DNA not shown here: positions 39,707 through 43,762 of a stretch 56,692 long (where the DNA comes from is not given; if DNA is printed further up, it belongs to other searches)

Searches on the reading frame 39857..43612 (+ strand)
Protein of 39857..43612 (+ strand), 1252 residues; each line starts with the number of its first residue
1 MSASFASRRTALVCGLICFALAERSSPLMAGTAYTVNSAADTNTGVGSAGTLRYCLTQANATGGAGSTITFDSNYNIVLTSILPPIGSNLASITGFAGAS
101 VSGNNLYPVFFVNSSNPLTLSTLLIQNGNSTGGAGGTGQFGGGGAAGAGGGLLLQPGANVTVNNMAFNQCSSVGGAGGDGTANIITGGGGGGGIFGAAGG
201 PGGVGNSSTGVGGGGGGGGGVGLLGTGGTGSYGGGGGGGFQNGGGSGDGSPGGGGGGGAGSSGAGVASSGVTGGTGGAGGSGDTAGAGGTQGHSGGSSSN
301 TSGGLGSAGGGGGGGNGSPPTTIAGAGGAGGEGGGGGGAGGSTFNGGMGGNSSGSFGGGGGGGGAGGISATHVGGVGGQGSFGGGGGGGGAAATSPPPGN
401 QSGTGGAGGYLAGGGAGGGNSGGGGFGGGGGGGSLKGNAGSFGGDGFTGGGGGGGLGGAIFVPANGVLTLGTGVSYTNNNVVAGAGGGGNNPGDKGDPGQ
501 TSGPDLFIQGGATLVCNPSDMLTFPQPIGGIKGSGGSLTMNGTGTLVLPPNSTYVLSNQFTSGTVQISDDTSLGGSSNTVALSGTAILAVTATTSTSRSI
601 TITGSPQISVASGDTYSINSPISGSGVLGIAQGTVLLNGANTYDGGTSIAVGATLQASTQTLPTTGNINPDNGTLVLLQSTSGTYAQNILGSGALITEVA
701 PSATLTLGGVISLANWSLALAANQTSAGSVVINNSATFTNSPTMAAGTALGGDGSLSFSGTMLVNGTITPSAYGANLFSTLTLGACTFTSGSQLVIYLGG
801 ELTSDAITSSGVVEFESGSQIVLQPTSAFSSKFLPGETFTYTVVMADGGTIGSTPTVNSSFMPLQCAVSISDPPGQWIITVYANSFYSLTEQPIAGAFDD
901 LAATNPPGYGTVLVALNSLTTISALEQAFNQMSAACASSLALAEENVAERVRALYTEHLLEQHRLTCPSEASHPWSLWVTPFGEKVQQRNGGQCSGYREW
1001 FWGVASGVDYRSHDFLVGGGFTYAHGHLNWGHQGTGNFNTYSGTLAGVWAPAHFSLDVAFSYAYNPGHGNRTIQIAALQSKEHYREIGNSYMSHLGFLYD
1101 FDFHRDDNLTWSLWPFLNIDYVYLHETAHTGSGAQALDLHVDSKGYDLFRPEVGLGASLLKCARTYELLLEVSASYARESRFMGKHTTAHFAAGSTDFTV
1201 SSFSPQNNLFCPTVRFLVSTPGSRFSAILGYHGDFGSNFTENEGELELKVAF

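Call 30: search_protein_families(library=pfam, proteins=[window:39857-43612:+], max_evalue=0.001)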
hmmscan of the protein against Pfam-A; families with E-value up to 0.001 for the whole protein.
window:39857-43612:+ (1252 aa): 1 family
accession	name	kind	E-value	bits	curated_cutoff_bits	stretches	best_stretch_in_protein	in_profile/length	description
PF03797.25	Autotransporter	-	3.4e-26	93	26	1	977-1205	1-229/255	Autotransporter beta-domain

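Call 60: search_protein_families(library=ncbifam, proteins=[window:39857-43612:+], max_evalue=0.00001)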
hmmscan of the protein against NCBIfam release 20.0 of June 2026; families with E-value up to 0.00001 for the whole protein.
window:39857-43612:+ (1252 aa): 0 families
